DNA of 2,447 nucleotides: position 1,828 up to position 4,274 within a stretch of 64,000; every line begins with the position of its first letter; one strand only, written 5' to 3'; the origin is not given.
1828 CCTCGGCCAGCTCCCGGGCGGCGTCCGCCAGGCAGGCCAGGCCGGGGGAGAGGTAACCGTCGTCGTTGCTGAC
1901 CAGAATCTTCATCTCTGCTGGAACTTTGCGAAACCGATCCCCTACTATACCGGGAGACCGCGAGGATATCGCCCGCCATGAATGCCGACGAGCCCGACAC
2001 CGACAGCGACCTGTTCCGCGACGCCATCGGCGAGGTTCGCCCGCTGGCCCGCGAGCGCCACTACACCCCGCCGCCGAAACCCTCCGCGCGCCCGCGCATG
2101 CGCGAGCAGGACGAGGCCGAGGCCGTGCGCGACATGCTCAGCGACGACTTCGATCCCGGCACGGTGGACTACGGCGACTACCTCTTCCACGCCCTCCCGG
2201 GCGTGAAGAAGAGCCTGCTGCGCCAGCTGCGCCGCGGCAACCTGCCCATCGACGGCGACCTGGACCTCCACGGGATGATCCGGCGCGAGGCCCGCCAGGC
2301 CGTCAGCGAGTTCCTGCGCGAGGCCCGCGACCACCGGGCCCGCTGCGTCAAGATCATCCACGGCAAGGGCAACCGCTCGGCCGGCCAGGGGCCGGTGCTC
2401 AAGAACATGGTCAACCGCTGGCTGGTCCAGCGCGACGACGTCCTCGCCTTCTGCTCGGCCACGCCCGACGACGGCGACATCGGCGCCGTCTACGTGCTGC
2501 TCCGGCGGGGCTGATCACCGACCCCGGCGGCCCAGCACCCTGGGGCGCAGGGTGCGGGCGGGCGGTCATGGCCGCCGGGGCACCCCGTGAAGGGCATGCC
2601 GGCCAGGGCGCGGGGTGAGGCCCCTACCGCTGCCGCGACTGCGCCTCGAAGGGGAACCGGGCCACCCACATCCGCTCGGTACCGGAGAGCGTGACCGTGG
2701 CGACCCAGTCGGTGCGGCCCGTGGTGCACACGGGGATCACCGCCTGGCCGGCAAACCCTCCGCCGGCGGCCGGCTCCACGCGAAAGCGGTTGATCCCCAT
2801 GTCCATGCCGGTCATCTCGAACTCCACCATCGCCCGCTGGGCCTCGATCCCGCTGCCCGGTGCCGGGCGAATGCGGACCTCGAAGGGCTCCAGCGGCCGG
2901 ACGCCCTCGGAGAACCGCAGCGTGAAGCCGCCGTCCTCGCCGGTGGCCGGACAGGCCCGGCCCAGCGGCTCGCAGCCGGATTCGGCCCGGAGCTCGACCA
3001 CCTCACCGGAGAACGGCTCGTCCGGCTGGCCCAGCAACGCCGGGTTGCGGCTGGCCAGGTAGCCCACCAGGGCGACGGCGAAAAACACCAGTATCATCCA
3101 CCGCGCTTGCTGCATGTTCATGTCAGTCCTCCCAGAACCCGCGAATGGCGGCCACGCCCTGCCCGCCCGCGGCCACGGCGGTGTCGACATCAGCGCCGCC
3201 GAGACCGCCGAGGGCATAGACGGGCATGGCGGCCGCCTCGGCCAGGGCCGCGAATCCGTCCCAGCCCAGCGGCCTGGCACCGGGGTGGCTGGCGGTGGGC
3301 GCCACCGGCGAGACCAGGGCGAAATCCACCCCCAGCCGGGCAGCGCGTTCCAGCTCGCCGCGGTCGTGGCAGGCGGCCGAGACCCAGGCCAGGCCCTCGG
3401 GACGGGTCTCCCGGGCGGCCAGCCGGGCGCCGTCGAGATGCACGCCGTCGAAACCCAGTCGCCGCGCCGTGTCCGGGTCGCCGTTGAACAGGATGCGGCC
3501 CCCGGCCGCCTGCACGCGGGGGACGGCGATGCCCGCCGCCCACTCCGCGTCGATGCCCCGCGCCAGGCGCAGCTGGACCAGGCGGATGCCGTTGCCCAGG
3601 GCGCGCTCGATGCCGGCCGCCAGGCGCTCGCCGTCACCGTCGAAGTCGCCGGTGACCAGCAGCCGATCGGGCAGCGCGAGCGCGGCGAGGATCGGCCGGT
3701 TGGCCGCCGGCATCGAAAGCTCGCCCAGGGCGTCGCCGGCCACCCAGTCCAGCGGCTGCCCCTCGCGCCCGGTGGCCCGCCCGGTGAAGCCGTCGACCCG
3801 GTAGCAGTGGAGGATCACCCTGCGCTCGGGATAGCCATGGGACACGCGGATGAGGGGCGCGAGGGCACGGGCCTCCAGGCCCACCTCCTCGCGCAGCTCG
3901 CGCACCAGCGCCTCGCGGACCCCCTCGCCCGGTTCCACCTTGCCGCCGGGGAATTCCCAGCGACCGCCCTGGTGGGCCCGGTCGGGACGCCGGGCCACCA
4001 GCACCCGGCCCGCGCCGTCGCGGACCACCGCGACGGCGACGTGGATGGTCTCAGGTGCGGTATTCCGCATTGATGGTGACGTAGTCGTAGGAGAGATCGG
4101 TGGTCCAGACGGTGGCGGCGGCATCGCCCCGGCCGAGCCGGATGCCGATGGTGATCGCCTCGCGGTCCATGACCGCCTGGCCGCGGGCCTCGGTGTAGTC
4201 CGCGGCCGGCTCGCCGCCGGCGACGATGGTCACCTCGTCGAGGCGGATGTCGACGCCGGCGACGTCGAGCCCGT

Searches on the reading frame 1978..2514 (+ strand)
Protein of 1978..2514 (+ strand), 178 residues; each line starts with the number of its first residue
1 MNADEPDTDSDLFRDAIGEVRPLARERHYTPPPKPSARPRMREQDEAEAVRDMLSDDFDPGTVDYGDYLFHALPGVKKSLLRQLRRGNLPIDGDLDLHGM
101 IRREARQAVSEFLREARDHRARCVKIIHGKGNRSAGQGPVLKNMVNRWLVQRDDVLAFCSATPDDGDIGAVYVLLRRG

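Call 75: search_protein_families(library=pfam, proteins=[window:1978-2514:+])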
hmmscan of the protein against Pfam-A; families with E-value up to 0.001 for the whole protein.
window:1978-2514:+ (178 aa): 1 family
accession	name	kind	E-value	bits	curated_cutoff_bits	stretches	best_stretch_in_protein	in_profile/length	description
PF01713.27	Smr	-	1.3e-27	96.2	25.7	1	95-176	1-77/77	Smr domain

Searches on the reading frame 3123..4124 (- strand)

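Call 75: search_protein_families(library=pfam, proteins=[window:3123-4124:-])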
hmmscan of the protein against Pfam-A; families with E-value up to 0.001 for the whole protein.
window:3123-4124:- (333 aa): 4 families
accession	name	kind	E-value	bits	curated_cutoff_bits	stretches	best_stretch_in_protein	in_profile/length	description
PF02581.23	TMP-TENI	-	3.9e-30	105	27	1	156-329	3-179/180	Thiamine monophosphate synthase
PF14815.12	NUDIX_4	-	1.2e-25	89.9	35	1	30-147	1-112/113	NUDIX domain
PF00293.34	NUDIX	-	1.2e-21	77.5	21.1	1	30-148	6-133/134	NUDIX domain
PF22327.2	Nudt16-like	-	0.00034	21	27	1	54-108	33-91/161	U8 snoRNA-decapping enzyme-like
